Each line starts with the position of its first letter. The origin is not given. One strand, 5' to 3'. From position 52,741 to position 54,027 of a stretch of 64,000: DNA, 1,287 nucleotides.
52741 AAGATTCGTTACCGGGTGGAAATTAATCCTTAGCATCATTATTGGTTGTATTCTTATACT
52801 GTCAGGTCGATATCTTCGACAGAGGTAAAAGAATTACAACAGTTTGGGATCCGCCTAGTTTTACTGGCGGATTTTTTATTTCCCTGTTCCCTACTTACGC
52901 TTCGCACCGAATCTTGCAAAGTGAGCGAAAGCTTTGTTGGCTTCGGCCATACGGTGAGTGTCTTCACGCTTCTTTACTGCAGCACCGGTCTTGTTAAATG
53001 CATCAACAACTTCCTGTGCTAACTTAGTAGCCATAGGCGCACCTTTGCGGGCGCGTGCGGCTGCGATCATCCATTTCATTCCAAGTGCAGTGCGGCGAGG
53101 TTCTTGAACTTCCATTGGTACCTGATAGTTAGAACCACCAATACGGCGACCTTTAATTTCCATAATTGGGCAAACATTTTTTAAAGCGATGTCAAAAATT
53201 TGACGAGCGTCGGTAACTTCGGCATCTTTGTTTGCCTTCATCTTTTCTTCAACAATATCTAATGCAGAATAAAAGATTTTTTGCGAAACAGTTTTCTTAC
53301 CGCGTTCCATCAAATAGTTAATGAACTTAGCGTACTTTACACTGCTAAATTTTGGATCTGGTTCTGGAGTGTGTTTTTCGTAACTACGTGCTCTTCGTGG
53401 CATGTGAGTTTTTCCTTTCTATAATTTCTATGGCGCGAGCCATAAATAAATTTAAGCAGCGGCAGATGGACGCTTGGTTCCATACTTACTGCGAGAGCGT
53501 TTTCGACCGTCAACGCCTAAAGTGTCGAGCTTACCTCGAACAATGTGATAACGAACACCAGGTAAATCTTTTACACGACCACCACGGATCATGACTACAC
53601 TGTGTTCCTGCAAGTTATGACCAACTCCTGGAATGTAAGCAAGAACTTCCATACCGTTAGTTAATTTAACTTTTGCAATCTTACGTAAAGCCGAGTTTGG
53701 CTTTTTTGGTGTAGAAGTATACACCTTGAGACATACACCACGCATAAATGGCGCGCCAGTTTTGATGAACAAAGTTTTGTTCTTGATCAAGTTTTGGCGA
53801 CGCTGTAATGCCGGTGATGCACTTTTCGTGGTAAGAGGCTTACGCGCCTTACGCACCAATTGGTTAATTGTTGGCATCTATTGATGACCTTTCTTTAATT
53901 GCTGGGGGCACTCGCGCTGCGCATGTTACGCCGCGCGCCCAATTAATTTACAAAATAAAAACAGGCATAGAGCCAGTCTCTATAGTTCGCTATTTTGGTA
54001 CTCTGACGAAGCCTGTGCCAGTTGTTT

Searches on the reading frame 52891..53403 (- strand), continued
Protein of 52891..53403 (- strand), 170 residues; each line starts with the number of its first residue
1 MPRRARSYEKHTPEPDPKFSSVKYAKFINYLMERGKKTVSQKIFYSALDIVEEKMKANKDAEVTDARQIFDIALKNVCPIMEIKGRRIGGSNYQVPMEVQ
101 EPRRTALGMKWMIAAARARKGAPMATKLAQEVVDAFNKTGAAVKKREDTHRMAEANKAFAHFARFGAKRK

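Call 77: find_encoding_contigs(protein=P0023, flank=1500, max_places=4)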
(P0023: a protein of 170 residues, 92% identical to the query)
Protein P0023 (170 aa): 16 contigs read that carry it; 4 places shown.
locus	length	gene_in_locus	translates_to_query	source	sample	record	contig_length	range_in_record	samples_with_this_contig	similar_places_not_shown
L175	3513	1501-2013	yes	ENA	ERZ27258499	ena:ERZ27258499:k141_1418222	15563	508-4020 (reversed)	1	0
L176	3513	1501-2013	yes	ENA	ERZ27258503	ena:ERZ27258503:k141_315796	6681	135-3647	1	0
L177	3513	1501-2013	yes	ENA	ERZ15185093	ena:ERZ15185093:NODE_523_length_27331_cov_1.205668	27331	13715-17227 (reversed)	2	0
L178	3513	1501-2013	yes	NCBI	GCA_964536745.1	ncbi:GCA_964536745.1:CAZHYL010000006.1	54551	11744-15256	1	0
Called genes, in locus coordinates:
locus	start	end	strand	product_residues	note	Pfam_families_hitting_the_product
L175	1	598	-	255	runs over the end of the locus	-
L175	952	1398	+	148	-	PF00164:Ribosom_S12_S23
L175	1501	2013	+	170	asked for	PF00177:Ribosomal_S7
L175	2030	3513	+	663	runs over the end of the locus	?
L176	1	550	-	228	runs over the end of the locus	?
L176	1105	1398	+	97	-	PF00164:Ribosom_S12_S23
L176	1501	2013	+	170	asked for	PF00177:Ribosomal_S7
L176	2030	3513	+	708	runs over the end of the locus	PF00009:GTP_EFTU, PF03144:GTP_EFTU_D2, PF22042:EF-G_D2, PF14492:EFG_III, PF16658:RF3_C (weak), PF03764:EFG_IV, PF00679:EFG_C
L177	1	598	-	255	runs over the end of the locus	-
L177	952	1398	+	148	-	PF00164:Ribosom_S12_S23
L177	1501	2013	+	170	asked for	PF00177:Ribosomal_S7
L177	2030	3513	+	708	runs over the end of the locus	PF00009:GTP_EFTU, PF03144:GTP_EFTU_D2, PF22042:EF-G_D2, PF14492:EFG_III, PF16658:RF3_C (weak), PF03764:EFG_IV, PF00679:EFG_C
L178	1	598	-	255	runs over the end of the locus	-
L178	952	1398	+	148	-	PF00164:Ribosom_S12_S23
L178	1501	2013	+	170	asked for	PF00177:Ribosomal_S7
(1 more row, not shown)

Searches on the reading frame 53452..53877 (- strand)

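Call 4: search_protein_families(library=pfam, proteins=[window:53452-53877:-], max_evalue=0.1)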
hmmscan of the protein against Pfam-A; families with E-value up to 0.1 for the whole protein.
window:53452-53877:- (141 aa): 1 family
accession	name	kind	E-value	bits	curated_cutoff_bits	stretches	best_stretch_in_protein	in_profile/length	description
PF00164.32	Ribosom_S12_S23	-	3e-35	120.7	22.3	1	40-137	9-108/110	Ribosomal protein S12/S23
